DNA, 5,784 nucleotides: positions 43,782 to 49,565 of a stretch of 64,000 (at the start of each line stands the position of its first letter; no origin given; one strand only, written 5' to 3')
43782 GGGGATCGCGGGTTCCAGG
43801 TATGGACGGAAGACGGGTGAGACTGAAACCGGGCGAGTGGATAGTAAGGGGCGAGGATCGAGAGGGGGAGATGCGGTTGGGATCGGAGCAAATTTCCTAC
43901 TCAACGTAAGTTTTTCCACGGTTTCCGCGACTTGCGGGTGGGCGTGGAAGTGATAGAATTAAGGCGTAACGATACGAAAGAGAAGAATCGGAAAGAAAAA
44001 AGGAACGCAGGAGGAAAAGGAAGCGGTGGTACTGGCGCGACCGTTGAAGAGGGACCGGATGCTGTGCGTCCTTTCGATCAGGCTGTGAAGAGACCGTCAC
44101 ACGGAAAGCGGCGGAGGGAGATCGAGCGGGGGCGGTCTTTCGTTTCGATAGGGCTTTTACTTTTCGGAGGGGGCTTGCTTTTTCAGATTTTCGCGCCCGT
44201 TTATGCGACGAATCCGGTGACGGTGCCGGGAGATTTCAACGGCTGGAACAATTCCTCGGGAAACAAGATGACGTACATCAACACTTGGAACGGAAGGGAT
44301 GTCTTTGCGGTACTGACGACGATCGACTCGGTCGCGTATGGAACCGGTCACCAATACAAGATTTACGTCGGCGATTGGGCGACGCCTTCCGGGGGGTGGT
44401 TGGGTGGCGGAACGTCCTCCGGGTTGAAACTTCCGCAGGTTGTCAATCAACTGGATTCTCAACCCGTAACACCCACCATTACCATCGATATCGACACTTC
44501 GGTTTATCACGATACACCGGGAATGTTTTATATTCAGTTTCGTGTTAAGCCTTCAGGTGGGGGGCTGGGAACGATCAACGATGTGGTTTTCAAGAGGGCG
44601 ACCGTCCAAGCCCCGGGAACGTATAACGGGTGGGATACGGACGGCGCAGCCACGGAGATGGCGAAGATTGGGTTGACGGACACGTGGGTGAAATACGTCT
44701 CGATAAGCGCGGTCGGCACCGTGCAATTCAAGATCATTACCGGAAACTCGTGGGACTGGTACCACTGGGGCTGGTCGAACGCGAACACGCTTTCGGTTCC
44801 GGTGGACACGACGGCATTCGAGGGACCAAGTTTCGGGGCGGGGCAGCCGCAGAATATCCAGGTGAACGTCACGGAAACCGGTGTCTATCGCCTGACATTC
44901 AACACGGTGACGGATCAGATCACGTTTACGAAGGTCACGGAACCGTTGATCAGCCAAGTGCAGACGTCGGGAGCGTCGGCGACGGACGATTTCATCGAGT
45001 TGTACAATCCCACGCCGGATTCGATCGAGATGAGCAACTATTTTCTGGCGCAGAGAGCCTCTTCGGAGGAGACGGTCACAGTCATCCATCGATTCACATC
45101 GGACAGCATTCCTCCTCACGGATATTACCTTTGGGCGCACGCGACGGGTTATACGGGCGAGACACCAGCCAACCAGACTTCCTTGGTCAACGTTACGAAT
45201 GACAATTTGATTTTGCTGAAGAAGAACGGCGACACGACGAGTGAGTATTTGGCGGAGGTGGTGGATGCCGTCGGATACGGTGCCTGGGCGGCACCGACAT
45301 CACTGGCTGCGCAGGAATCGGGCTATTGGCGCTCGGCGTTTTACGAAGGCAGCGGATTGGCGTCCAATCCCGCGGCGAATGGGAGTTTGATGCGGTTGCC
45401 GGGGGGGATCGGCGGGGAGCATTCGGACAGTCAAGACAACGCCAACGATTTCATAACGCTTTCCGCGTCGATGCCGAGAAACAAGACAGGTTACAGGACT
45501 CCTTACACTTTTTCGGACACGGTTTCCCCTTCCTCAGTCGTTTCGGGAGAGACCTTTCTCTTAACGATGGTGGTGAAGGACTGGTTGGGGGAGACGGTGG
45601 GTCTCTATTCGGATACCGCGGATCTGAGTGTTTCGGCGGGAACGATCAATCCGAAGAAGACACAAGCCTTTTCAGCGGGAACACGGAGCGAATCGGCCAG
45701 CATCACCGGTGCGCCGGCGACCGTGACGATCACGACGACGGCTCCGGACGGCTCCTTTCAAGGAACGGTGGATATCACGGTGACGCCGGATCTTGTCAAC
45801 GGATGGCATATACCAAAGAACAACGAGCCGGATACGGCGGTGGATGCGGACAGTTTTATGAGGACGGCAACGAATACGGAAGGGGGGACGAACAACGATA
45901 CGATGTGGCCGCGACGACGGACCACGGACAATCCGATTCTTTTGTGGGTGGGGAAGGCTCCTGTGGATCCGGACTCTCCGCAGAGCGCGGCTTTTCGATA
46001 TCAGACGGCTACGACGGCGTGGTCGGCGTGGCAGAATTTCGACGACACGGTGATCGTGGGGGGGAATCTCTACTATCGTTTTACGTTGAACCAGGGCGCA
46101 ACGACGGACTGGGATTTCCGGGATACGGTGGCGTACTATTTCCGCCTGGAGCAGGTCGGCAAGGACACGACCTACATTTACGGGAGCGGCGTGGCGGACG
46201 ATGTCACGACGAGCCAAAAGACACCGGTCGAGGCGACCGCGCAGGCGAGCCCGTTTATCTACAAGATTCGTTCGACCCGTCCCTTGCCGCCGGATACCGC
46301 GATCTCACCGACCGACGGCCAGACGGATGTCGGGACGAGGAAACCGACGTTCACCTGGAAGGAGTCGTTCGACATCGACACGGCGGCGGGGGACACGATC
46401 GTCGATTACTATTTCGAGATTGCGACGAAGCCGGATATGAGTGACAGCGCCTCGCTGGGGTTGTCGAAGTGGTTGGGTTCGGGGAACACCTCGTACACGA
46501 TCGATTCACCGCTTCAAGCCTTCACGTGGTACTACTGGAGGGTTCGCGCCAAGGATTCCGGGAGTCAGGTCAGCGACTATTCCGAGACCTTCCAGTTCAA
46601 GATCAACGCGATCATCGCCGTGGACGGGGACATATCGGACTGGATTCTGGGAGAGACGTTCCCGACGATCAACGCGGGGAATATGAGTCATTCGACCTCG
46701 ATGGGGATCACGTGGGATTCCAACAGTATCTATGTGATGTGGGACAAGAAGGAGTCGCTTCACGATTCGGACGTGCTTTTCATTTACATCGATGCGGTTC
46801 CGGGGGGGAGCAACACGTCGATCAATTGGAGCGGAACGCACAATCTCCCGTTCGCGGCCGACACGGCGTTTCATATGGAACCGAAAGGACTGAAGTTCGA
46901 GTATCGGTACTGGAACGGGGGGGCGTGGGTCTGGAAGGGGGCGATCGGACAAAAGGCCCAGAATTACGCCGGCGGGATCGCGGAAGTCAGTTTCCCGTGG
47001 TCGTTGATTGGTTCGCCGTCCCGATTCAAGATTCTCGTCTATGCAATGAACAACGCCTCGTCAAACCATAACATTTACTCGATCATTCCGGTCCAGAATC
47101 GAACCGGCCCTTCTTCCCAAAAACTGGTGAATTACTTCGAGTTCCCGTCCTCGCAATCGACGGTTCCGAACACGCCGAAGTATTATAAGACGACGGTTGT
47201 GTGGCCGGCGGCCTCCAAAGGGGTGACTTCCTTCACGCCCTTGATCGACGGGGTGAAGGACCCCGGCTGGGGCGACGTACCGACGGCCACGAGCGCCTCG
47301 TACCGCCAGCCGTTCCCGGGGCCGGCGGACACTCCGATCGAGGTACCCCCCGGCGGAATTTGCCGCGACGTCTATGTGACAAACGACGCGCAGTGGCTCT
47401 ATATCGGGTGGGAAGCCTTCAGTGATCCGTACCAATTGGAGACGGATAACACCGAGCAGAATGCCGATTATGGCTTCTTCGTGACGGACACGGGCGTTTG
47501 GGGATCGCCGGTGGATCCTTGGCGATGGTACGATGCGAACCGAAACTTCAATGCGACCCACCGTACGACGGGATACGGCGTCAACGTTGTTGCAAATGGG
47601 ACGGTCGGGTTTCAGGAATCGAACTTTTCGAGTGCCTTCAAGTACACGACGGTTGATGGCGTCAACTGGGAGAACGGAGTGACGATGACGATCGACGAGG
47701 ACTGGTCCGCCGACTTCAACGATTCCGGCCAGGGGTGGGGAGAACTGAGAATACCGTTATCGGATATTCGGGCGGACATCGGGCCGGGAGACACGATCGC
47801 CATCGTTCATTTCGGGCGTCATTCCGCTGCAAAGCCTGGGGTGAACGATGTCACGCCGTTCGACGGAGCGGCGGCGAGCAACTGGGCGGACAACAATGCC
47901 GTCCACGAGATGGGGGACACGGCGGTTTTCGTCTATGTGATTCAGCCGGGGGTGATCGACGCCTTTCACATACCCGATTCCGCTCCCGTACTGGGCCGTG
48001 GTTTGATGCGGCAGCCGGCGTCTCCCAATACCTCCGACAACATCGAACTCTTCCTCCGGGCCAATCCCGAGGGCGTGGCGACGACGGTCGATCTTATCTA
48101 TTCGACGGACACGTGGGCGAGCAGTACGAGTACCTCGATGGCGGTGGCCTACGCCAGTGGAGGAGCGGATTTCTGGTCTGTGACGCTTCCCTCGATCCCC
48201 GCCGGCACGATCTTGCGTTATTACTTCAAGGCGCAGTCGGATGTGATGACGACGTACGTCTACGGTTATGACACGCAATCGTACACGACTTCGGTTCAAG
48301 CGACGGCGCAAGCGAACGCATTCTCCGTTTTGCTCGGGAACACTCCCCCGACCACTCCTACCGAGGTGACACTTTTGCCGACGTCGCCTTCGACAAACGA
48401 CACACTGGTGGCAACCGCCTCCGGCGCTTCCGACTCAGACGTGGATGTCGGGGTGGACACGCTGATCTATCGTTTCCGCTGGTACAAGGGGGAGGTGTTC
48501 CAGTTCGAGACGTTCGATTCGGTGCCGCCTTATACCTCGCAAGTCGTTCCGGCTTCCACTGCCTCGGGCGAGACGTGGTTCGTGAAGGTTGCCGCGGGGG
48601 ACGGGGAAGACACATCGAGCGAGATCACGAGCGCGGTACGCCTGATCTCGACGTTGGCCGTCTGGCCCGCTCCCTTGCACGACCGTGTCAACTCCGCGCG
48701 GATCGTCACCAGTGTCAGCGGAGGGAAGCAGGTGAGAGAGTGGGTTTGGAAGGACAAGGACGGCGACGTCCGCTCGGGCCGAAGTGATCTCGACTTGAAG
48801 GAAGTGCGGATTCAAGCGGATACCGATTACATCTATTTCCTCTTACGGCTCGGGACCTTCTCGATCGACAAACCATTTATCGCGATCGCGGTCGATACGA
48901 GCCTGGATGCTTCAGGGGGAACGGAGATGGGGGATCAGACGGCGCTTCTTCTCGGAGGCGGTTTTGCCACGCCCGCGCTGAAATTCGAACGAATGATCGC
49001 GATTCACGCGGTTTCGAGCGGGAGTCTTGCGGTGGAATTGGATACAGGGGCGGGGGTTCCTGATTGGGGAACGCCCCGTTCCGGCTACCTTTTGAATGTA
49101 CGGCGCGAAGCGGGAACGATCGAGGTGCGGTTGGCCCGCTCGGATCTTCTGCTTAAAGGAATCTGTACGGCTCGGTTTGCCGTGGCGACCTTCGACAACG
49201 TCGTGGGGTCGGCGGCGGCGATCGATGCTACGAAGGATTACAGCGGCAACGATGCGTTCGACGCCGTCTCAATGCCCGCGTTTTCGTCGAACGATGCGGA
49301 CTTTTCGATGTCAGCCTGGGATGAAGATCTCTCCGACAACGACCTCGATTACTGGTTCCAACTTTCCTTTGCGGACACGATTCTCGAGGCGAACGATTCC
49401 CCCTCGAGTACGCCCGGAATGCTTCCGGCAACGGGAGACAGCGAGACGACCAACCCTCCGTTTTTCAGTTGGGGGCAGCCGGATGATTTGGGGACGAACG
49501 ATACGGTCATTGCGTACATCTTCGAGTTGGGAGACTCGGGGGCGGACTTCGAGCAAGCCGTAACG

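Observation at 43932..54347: Single 10.4-kb ORF for a ~3.4k-aa multidomain secreted protein with an internal divergent GH13-like catalytic core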

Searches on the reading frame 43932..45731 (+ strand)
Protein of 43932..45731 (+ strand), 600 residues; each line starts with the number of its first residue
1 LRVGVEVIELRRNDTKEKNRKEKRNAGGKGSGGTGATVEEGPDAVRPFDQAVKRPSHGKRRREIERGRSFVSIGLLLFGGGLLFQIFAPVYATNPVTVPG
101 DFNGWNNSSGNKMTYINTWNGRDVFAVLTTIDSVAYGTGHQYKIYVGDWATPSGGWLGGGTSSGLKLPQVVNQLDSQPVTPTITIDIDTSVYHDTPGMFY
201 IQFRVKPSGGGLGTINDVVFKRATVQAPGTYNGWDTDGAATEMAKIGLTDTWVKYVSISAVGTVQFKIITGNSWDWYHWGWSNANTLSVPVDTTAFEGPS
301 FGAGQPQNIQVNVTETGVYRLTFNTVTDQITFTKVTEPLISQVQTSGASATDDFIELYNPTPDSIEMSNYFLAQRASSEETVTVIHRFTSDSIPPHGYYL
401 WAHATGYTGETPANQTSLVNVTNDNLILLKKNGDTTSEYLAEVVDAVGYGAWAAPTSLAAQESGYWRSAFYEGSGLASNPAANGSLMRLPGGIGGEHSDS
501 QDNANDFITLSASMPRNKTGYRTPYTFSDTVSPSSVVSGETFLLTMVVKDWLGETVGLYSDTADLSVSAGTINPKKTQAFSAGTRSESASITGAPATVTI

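Call 25: search_protein_families(library=pfam, proteins=[window:43932-45731:+], max_evalue=10)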
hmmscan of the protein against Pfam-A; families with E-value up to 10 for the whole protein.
window:43932-45731:+ (600 aa): 2 families
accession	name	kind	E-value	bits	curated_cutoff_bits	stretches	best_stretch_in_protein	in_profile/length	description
PF00932.25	LTD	-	4.1e-11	43.7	34.3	1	339-436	9-102/109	Lamin Tail Domain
PF22058.2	X25_BaPul_like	-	0.00077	19.9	27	1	229-287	13-67/87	Pullulanase X25 domain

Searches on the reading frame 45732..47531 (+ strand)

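Call 25: search_protein_families(library=pfam, proteins=[window:45732-47531:+], max_evalue=10)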
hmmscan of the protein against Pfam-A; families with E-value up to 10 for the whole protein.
window:45732-47531:+ (600 aa): 2 families
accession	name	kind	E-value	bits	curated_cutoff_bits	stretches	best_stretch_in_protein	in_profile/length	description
PF25788.1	Ig_Rha78A_N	-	4.3e-06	27.4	27.4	1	199-291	14-101/105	Rha78A-like, N-terminal immunoglobulin domain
PF16656.11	Pur_ac_phosph_N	-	6.6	7.8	30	1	249-290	57-92/93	Purple acid Phosphatase, N-terminal domain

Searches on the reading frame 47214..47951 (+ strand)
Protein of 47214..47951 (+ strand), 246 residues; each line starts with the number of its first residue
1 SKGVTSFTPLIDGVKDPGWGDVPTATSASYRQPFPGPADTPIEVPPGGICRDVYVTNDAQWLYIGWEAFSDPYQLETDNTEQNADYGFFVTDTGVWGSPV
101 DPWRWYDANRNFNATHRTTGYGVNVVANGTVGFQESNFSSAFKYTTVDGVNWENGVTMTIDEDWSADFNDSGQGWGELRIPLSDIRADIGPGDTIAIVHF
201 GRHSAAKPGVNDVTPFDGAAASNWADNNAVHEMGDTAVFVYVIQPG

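Call 62: search_solved_structures(query=A6, max_evalue=10, show_alignments=1)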
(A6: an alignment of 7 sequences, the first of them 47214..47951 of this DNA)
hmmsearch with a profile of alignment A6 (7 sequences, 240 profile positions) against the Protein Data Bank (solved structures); distinct sequences matched with E-value up to 10: 0.

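Call 64: search_protein_families(library=pfam, alignment_id=A6, max_evalue=1)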
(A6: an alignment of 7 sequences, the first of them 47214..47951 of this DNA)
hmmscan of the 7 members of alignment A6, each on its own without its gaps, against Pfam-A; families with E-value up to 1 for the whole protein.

A. member 1, window:47214-47951:+ (246 aa): 0 families

B. families by the number of members that match (of 7 scanned): 2 families
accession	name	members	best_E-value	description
PF13415.12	Kelch_3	1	0.03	Galactose oxidase, central domain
PF20623.4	Sgo0707_N2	1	0.26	Sgo0707 N2 domain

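Call 78: predict_structure(alignment_id=A9)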
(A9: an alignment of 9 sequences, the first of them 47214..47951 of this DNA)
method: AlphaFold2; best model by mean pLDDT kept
length: 246 residues; sequences in the alignment: 9
mean_pLDDT: 57.5   pTM: 0.65
mean pLDDT of the five models: 57.5, 52.4, 51.9, 49.9, 44.4
residues with pLDDT >= 90: 4; 70-90: 81; 50-70: 58; < 50: 103
segments of 3 or more residues with pLDDT < 50: 1-51, 71-79, 135-138, 203-237
pLDDT, mean of each block of 10 residues (from residue 1): 38 34 32 33 39 72 76 47 71 64 56 53 78 56 80 79 76 76 88 75 42 27 34 48 67
secondary structure, 60 per line:
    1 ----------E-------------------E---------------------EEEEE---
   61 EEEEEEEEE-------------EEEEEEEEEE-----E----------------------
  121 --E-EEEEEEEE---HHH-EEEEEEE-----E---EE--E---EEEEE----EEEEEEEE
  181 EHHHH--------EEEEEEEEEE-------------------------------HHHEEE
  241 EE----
elements in order: E53-57 E61-69 E83-92 E125-132 E140-146 E164-168 E173-181 H182-185 E194-203 E238-242

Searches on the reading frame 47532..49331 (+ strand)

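Call 25: search_protein_families(library=pfam, proteins=[window:47532-49331:+], max_evalue=10)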
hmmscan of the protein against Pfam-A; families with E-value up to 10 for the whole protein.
window:47532-49331:+ (600 aa): 1 family
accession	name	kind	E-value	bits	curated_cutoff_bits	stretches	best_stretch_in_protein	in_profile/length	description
PF02903.20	Alpha-amylase_N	-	0.066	13.8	23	1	172-256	24-108/120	Alpha amylase, N-terminal ig-like domain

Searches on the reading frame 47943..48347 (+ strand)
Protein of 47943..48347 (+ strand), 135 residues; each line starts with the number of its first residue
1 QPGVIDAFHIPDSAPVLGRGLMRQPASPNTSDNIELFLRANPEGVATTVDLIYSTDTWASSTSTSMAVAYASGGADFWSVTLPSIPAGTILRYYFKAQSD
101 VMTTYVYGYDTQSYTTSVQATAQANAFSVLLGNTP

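Call 63: search_solved_structures(query=A7, max_evalue=10, show_alignments=1)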
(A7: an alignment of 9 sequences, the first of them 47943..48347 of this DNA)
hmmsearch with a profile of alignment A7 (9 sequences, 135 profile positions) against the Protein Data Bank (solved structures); distinct sequences matched with E-value up to 10: 11.
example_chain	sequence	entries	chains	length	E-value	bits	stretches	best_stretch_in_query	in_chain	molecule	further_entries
5f7u_A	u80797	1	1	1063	5.2e-07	32.8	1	23-105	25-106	Cycloalternan-forming enzyme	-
5i0d_A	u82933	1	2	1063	5.2e-07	32.8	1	23-105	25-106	Lmo2446 protein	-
4kmq_A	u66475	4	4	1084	5.9e-07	32.6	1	22-105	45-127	Lmo2446 protein | Alpha-xylosidase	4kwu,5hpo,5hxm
7wme_A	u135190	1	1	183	0.033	17.3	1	41-91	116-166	Structure-specific endonuclease subunit SLX1 homolog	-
7y7j_D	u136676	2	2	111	0.34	14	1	82-114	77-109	1F VL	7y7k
6p2l_A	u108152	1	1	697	0.38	13.8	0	28-65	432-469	Glycosyl hydrolase BNR repeat-containing protein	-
4yhp_B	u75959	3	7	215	0.53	13.4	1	81-117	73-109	Fab Light Chain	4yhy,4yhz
4iml_L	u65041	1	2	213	0.6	13.2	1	81-121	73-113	Crossed light chain (VL-CH1)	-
9me6_N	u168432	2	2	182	1.6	11.8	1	30-100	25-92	mAb21 Light Chain Fragment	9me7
8q5w_A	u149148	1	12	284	1.9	11.6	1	101-132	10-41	Nitrogenase iron protein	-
7quz_AAA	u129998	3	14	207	3.2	10.8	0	8-61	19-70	Beta-1,3-glucanase bglH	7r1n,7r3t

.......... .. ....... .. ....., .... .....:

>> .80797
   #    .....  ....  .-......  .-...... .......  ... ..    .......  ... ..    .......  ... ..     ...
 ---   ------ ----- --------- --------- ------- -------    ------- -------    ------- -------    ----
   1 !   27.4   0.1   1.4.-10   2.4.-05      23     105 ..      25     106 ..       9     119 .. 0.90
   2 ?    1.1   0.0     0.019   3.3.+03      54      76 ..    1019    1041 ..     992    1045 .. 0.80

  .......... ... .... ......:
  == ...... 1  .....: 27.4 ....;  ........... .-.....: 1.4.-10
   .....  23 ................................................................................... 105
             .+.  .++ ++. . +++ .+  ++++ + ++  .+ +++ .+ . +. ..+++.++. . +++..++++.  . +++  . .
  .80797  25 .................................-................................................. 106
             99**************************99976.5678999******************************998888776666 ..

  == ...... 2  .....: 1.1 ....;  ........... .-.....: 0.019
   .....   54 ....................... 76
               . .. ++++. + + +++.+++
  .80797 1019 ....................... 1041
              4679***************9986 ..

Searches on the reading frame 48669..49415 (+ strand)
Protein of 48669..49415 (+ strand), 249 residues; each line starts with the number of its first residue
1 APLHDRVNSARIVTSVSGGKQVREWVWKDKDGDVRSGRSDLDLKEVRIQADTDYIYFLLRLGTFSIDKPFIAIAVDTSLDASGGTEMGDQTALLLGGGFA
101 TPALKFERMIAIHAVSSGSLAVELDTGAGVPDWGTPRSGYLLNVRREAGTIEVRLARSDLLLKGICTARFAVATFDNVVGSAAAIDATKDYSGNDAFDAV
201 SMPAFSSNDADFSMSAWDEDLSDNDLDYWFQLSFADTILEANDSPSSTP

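Call 46: search_solved_structures(query=A3, max_evalue=10, show_alignments=2)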
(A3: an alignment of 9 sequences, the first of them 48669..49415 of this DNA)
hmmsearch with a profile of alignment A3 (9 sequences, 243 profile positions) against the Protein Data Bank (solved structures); distinct sequences matched with E-value up to 10: 1.
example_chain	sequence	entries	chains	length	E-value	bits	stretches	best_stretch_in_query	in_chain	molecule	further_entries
9nvf_A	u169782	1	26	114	1.6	11.6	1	116-165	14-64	Small heat shock protein HSP16.5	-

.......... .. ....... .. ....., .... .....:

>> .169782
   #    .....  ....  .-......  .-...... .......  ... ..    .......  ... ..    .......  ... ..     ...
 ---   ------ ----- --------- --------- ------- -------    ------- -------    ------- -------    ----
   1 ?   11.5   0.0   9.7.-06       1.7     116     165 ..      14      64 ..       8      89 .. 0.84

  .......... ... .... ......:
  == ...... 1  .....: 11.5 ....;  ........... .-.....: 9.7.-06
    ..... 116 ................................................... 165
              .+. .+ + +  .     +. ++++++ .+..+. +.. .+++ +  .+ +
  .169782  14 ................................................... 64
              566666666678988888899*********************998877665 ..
